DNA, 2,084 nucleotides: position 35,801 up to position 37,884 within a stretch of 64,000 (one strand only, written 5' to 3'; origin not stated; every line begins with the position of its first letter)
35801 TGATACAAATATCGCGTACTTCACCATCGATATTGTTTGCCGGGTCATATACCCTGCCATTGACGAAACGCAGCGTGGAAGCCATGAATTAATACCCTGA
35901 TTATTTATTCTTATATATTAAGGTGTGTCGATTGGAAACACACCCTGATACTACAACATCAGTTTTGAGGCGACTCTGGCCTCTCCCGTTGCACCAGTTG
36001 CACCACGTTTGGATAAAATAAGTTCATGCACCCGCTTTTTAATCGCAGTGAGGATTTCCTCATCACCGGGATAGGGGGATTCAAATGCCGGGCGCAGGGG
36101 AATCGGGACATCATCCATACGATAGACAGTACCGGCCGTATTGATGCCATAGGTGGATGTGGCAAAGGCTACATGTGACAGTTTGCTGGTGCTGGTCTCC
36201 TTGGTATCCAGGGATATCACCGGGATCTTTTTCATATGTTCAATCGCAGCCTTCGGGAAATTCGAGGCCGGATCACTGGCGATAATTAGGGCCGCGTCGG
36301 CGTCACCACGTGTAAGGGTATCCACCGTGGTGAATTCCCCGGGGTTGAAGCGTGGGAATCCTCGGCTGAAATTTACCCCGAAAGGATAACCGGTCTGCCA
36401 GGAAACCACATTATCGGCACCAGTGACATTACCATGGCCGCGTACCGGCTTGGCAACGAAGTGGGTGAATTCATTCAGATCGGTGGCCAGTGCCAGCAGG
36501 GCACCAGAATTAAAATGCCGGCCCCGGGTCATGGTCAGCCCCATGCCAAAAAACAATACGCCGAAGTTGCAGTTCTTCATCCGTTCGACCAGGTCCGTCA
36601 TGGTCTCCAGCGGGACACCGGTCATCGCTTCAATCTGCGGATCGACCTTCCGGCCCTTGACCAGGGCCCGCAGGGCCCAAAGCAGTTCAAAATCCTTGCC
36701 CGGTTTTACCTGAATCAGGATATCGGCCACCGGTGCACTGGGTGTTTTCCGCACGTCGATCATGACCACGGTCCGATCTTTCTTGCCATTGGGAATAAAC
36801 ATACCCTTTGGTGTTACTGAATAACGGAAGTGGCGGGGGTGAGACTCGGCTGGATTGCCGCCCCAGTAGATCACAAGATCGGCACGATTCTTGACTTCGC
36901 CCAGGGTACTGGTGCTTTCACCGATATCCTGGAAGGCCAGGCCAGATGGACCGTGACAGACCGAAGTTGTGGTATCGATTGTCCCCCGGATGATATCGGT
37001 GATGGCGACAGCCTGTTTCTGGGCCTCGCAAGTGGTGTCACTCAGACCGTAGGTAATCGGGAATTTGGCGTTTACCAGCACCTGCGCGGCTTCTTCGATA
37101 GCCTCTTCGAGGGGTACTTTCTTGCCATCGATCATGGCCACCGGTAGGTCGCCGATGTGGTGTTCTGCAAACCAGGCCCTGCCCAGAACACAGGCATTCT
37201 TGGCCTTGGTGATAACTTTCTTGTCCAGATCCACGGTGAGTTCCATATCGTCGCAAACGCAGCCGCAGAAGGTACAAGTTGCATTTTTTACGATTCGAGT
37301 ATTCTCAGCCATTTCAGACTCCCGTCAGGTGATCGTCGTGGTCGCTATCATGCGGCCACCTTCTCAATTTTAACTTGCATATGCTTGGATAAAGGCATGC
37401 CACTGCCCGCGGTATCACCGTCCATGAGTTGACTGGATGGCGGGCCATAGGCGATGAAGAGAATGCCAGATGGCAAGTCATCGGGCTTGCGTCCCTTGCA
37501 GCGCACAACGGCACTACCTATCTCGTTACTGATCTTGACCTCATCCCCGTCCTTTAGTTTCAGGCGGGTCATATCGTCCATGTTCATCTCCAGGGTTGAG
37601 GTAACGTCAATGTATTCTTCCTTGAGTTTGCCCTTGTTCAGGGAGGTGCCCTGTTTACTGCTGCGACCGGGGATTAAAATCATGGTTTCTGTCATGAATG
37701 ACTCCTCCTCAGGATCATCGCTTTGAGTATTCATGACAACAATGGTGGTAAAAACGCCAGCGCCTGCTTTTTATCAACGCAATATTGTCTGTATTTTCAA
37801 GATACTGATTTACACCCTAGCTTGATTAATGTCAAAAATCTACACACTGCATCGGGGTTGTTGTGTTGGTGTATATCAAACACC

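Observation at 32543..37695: Second, archaeal-style formylmethanofuran dehydrogenase-like operon (FwdD-FwdB-FwdA-Ftr-FwdC) that keeps the Mo/W active site lost in the adjacent Fhc paralog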

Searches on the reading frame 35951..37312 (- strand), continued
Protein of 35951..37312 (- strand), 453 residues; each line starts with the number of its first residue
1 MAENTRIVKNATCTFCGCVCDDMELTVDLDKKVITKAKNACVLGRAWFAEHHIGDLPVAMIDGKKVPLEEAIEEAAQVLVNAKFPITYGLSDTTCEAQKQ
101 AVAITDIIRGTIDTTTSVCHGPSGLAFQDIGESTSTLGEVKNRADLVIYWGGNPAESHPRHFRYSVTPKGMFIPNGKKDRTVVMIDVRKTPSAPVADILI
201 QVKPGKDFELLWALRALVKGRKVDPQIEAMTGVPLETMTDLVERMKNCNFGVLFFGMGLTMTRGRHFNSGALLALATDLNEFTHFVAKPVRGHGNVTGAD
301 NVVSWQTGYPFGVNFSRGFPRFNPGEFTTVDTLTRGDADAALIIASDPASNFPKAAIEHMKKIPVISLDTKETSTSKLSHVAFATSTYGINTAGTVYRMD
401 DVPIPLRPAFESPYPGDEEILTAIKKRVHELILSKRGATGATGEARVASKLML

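Call 49: find_encoding_contigs(protein=P0271, flank=8000, max_places=2)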
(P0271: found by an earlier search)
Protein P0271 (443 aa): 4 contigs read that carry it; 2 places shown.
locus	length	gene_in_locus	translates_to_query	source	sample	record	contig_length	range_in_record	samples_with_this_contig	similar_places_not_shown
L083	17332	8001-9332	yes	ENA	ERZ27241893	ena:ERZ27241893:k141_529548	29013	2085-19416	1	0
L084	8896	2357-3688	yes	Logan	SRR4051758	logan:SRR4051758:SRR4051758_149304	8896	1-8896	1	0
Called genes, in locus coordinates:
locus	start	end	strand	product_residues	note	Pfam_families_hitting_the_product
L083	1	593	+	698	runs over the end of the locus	PF01926:MMR_HSR1, PF02421:FeoB_N, PF07670:Gate, PF07664:FeoB_C, PF07670:Gate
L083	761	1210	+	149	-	-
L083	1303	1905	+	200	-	PF07963:N_methyl (weak)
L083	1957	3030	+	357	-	PF00005:ABC_tran, PF13304:AAA_21 (faint), PF09383:NIL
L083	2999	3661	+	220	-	PF00528:BPD_transp_1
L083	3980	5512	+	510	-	PF09959:DUF2193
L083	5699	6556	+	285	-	PF09176:Mpt_N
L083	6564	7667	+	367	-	PF02655:ATP-grasp_3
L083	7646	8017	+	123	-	PF01568:Molydop_binding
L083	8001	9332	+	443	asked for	-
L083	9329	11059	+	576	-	PF07969:Amidohydro_3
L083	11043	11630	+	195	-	PF02441:Flavoprotein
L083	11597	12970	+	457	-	PF20123:DUF6513, PF00809:Pterin_bind, PF14251:PterinBD-DUF4346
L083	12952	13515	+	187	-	PF04289:DUF447_N, PF20766:DUF447_C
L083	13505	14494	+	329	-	PF00288:GHMP_kinases_N (weak), PF08544:GHMP_kinases_C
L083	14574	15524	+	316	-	PF01913:FTR, PF02741:FTR_C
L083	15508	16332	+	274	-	PF01493:GXGXG (faint)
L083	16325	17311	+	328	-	PF02289:MCH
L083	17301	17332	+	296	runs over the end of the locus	PF02655:ATP-grasp_3, PF08443:RimK, PF02955:GSH-S_ATP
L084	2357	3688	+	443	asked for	-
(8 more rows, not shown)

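Call 65: search_dna_similar(query=window:35951-37312:-, collection=plasmids, mode=protein, max_rows=25)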
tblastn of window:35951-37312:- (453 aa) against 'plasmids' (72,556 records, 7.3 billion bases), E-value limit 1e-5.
Records with a match: 77; places in all: 82; records where one place covers at least 80% of the query: 24.
Best place of each record, by identity: <60% 77.
By first word of the organism name: Azospirillum 17; Escherichia 11; Paraburkholderia 9; Rhizobium 6; Haloarcula 6; Halobaculum 5; Bacillus 2; Tritonibacter 2; Salmonella 2; Providencia 2; and 15 more.
By predicted mobility (MOB-suite, as given by PLSDB): non-mobilizable 56; conjugative 12; mobilizable 9.
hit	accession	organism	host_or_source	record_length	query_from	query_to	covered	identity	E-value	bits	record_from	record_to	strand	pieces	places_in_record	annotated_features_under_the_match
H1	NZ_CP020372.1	Candidatus Thiodictyon syntrophicum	meromictic lake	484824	10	406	88%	28.0%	4e-16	89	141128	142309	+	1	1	formylmethanofuran dehydrogenase subunit B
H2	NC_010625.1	Paraburkholderia phymatum STM815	-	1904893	12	450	97%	25.0%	2e-12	77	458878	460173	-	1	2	record has no annotation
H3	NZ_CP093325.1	Bacillus sp. N5-665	whole organism,peat soil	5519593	4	431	94%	25.3%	6e-7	60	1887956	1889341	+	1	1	none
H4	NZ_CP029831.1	Azospirillum ramasamyi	single cell,Cow dung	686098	13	402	86%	27.7%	2e-22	108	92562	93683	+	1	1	formylmethanofuran dehydrogenase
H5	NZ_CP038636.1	Cupriavidus oxalaticus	whole organism,sewage sludge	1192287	12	428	92%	25.3%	1e-13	81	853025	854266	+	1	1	none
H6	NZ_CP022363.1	Azospirillum sp. TSH58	single cell,paddy soils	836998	9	402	87%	26.8%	5e-11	73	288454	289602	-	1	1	formylmethanofuran dehydrogenase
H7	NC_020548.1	Azoarcus sp. KH32C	-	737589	12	428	92%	25.2%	3e-13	80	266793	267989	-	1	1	formylmethanofuran dehydrogenase subunit B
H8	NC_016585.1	Azospirillum lipoferum 4B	-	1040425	7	407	89%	26.1%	3e-18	96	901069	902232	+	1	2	none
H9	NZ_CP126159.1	Halobaculum halobium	cell culture,sediment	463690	1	428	94%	24.1%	3e-9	67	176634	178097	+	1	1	fdhF: formate dehydrogenase subunit alpha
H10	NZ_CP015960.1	Paraburkholderia caribensis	Mimosa,single cell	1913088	9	422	91%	24.8%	7e-11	72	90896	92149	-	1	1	none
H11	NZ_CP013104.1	Paraburkholderia caribensis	-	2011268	9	422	91%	24.8%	4e-10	70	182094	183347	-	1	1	none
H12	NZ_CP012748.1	Paraburkholderia caribensis MBA4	soil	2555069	12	422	91%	24.8%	1e-9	69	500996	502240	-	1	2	none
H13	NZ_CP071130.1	Caballeronia sp. M1242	Homo sapiens,ETA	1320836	12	415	89%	25.2%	6e-20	100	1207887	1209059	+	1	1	none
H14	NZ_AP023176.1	Paraburkholderia largidicola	Physopelta gutta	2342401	12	452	97%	22.9%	8e-10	69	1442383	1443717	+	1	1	none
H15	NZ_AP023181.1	Paraburkholderia sp. PGU19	Physopelta gutta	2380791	12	422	91%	24.5%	3e-10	71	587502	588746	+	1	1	none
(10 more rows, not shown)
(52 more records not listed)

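Call 78: predict_structure(alignment_id=A2)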
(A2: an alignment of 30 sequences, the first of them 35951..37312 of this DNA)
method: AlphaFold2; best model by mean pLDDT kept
length: 453 residues; sequences in the alignment: 30
mean_pLDDT: 68.4   pTM: 0.65
mean pLDDT of the five models: 68.4, 68.2, 67.7, 67.6, 65.3
residues with pLDDT >= 90: 83; 70-90: 172; 50-70: 81; < 50: 117
segments of 3 or more residues with pLDDT < 50: 17-19, 115-135, 154-175, 257-266, 291-327, 398-401, 438-453
pLDDT, mean of each block of 10 residues (from residue 1): 73 58 79 79 66 81 95 97 82 68 77 51 42 51 73 47 35 50 70 67 82 90 91 92 86 59 42 74 67 35 34 34 50 82 71 80 91 82 84 62 68 87 96 70 34 34
secondary structure, 60 per line:
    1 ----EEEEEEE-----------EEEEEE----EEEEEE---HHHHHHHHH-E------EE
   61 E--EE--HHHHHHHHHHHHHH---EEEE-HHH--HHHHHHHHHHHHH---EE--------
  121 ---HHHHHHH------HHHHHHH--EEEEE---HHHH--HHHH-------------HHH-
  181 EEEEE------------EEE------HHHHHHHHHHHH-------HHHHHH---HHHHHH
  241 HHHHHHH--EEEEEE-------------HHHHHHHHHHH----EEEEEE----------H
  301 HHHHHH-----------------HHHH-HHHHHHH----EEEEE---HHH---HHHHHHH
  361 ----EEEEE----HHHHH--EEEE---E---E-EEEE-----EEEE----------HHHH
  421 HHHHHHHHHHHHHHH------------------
elements in order: E5-11 E23-28 E33-38 H42-50 E59-61 H68-81 E85-88 H95-107 H124-130 H137-143 E146-150 H154-157 H160-163 E181-185 E198-200 H207-218 H226-231 H235-247 E250-255 H269-279 E284-289 H300-306 H324-327 H329-335 E340-344 H354-360 E365-369 H374-378 E381-384 E394-397 E403-406 H417-435

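Call 80: fold_search(model_id=the predicted structure, library=pdb)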
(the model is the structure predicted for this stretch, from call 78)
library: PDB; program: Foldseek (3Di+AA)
matches with E <= 10: 1124; with E <= 0.001: 138
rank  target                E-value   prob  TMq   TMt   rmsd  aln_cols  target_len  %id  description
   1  5t5i_J                7.4e-39  1.00  0.56  0.58   9.6       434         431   41  TUNGSTEN-CONTAINING FORMYLMETHANOFURAN DEHYDROGENASE FROM METHANOTHERMOBACTER WOLFEII, ORTHORHOMBIC FORM AT 1.9 A (released 2016-10-19)
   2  8rja_B                2.1e-38  1.00  0.55  0.58   9.8       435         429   42  Crystal structure of the F420-reducing formylmethanofuran dehydrogenase complex from the ethanotroph Candidatus Ethano (released 2024-10-02)
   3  5t5m_B                2.6e-38  1.00  0.56  0.58   9.6       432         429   42  TUNGSTEN-CONTAINING FORMYLMETHANOFURAN DEHYDROGENASE FROM METHANOTHERMOBACTER WOLFEII, TRIGONAL FORM AT 2.5 A. (released 2016-10-19)
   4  5t5i_B                4.6e-38  1.00  0.55  0.58   9.6       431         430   42  TUNGSTEN-CONTAINING FORMYLMETHANOFURAN DEHYDROGENASE FROM METHANOTHERMOBACTER WOLFEII, ORTHORHOMBIC FORM AT 1.9 A (released 2016-10-19)
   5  5t61_Z                2.1e-37  1.00  0.56  0.59   9.6       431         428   42  TUNGSTEN-CONTAINING FORMYLMETHANOFURAN DEHYDROGENASE FROM METHANOTHERMOBACTER WOLFEII, TRICLINIC FORM AT 2.55 A (released 2016-10-19)
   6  5t61_H                3.0e-37  1.00  0.56  0.59   9.5       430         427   42  TUNGSTEN-CONTAINING FORMYLMETHANOFURAN DEHYDROGENASE FROM METHANOTHERMOBACTER WOLFEII, TRICLINIC FORM AT 2.55 A (released 2016-10-19)
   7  7bkb_H                2.3e-35  1.00  0.55  0.57   9.6       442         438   38  Formate dehydrogenase - heterodisulfide reductase - formylmethanofuran dehydrogenase complex from Methanospirillum hun (released 2021-09-29)
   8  6s6y_B                4.8e-19  1.00  0.43  0.52   9.8       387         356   20  X-ray crystal structure of the formyltransferase/hydrolase complex (FhcABCD) from Methylorubrum extorquens in complex  (released 2019-12-04)
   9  6s6y_F                8.5e-19  1.00  0.43  0.53   9.3       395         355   19  X-ray crystal structure of the formyltransferase/hydrolase complex (FhcABCD) from Methylorubrum extorquens in complex  (released 2019-12-04)
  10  1fdi                  2.4e-17  1.00  0.49  0.34   9.7       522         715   19  OXIDIZED FORM OF FORMATE DEHYDROGENASE H FROM E. COLI COMPLEXED WITH THE INHIBITOR NITRITE (released 1997-08-20)
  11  7bkb_D                1.3e-16  1.00  0.48  0.41   9.5       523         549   18  Formate dehydrogenase - heterodisulfide reductase - formylmethanofuran dehydrogenase complex from Methanospirillum hun (released 2021-09-29)
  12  1aa6                  2.7e-16  1.00  0.47  0.34  10.2       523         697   20  REDUCED FORM OF FORMATE DEHYDROGENASE H FROM E. COLI (released 1997-08-20)
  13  7xqw_A                3.3e-16  1.00  0.50  0.32  10.1       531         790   18  Formate dehydrogenase (FDH) from Methylobacterium extorquens AM1 (MeFDH1) (released 2023-08-09)
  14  8rqz_C                7.4e-16  1.00  0.48  0.26  10.0       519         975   18  Crystal structure of Molybdenum bispyranopterin guanine dinucleotide formate dehydrogenases ForCE1 from Bacillus subti (released 2025-08-06)
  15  7z0t_A                9.9e-16  1.00  0.48  0.33  10.2       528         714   18  Structure of the Escherichia coli formate hydrogenlyase complex (aerobic preparation, composite structure) (released 2022-09-28)
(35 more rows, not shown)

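Call 83: find_encoding_contigs(protein=window:35951-37312:-, flank=2000, max_places=6)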
Protein window:35951-37312:- (453 aa): 24 contigs read that carry it; 5 places shown.
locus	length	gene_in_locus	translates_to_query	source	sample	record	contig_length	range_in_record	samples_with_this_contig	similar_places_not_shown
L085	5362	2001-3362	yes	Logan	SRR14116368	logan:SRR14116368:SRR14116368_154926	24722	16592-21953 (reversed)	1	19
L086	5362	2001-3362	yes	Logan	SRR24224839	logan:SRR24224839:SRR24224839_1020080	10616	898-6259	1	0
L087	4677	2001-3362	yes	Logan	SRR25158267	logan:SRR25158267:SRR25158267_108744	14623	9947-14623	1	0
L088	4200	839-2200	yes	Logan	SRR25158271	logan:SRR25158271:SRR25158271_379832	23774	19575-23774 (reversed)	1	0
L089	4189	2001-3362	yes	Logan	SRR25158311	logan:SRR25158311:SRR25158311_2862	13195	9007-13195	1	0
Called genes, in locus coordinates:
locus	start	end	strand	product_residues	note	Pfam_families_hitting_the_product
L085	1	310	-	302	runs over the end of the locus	PF09176:Mpt_N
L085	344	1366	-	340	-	PF00288:GHMP_kinases_N, PF08544:GHMP_kinases_C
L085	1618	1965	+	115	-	PF01568:Molydop_binding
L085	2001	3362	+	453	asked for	-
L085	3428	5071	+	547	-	PF01979:Amidohydro_1 (faint), PF07969:Amidohydro_3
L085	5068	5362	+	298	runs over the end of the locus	PF01913:FTR, PF02741:FTR_C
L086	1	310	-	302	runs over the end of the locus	PF09176:Mpt_N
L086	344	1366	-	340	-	PF00288:GHMP_kinases_N, PF08544:GHMP_kinases_C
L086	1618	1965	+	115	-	PF01568:Molydop_binding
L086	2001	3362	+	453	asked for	-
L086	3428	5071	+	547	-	PF01979:Amidohydro_1 (faint), PF07969:Amidohydro_3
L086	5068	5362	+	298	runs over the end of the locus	PF01913:FTR, PF02741:FTR_C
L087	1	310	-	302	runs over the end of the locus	PF09176:Mpt_N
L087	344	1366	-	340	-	PF00288:GHMP_kinases_N, PF08544:GHMP_kinases_C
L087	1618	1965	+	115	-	PF01568:Molydop_binding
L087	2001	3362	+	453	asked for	-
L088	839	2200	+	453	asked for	-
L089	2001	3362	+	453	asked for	-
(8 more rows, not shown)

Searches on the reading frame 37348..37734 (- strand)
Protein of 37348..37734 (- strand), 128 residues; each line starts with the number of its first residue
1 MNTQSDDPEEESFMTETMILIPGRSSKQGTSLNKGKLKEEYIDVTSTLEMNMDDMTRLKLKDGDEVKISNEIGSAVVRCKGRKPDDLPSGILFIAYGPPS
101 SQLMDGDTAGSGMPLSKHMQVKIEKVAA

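Call 4: search_protein_families(library=pfam, proteins=[window:37348-37734:-])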
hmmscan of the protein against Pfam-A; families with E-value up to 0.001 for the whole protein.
window:37348-37734:- (128 aa): 1 family
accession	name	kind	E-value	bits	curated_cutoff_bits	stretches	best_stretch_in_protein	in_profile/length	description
PF01568.27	Molydop_binding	-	3.7e-10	40.2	26.8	1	19-107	2-97/110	Molydopterin dinucleotide binding domain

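Call 5: search_protein_families(library=ncbifam, proteins=[window:37348-37734:-])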
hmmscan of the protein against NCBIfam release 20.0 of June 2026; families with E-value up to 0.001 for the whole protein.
window:37348-37734:- (128 aa): 2 families
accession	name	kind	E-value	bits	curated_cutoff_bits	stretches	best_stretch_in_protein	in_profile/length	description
NF042908.1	FMD_DH_FwdD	exception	5.7e-20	71.7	175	1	18-126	3-111/129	tungsten-dependent formylmethanofuran dehydrogenase subunit FwdD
TIGR01706.1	NAPA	equivalog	0.00021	19.8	930.55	1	48-122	748-821/830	periplasmic nitrate reductase subunit alpha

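Call 7: search_solved_structures(query=window:37348-37734:-, show_alignments=2, max_evalue=0.01)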
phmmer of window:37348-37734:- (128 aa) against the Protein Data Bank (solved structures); distinct sequences matched with E-value up to 0.01: 5.
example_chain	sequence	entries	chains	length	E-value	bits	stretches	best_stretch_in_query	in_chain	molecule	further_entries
2ki8_A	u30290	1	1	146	1.3e-16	64.1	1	16-126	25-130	Tungsten formylmethanofuran dehydrogenase, subunit D (FwdD-2)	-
8rja_D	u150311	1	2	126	1.1e-12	51.4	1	18-123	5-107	Formylmethanofuran dehydrogenase subunit D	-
5t5i_D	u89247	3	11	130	3.4e-12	49.9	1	18-123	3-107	Tungsten formylmethanofuran dehydrogenase subunit fwdD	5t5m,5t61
9sfi_S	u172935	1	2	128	1.1e-11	48.2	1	19-126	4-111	Formylmethanofuran dehydrogenase subunit D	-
7bkb_J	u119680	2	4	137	4.3e-08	36.6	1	16-126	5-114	Formylmethanofuran dehydrogenase, subunit D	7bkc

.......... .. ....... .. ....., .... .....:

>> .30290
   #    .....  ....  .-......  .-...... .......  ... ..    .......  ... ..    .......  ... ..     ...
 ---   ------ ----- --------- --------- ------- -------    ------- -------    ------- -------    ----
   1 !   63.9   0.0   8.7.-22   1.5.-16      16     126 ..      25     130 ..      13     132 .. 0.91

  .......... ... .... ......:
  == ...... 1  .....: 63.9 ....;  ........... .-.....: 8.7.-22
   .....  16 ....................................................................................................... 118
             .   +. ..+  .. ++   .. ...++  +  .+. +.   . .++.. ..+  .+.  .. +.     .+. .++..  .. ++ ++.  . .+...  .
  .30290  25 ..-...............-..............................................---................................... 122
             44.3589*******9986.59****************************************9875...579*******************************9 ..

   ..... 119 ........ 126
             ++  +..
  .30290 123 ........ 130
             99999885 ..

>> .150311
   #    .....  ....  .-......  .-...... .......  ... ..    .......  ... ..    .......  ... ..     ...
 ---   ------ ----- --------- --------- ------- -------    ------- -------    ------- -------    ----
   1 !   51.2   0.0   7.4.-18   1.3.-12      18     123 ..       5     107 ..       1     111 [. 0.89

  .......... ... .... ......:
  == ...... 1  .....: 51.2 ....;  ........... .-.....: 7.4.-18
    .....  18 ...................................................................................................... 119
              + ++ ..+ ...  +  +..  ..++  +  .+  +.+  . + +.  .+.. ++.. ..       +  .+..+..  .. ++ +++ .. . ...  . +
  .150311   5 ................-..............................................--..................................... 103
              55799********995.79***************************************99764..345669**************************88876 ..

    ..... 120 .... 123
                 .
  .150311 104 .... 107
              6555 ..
